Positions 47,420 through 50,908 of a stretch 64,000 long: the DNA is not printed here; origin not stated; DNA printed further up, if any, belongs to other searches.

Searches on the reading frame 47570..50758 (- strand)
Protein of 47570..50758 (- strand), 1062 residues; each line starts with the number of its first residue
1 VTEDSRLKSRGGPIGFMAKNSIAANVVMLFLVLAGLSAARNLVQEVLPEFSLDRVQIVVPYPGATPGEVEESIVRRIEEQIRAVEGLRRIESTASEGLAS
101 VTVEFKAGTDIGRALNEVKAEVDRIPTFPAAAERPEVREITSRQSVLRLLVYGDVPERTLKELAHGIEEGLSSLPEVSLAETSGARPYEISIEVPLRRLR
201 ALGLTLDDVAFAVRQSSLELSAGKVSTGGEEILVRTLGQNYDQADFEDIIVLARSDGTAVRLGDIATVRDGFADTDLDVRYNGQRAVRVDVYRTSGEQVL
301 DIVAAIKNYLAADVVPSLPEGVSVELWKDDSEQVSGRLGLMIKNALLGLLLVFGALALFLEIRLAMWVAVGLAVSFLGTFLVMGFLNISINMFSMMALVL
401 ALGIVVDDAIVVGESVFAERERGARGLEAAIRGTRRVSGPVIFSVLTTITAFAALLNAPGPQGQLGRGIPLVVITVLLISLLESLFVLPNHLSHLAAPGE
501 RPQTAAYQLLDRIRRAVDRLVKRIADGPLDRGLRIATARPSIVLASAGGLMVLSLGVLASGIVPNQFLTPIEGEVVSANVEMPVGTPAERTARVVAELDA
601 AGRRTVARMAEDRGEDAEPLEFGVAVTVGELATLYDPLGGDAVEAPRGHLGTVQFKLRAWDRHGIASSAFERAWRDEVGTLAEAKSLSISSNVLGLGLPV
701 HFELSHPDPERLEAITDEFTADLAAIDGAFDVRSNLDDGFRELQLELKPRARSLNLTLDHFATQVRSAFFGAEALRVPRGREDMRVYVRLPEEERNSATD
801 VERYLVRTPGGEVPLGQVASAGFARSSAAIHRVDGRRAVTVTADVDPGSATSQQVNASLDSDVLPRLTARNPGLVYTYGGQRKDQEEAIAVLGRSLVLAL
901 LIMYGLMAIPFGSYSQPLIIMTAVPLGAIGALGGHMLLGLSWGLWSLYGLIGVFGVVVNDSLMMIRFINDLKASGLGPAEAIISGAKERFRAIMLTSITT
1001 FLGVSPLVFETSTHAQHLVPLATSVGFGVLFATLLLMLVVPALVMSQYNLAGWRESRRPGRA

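Call 85: search_protein_families(library=pfam, proteins=[window:47570-50758:-], max_evalue=0.001)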
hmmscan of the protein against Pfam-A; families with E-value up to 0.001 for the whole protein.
window:47570-50758:- (1062 aa): 2 families
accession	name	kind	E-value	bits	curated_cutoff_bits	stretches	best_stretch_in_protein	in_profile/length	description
PF00873.25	ACR_tran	-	1.1e-163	546.8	28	2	16-600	4-585/1021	AcrB/AcrD/AcrF family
PF03176.21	MMPL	-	0.00023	20.7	20.5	1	892-1046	145-301/333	MMPL family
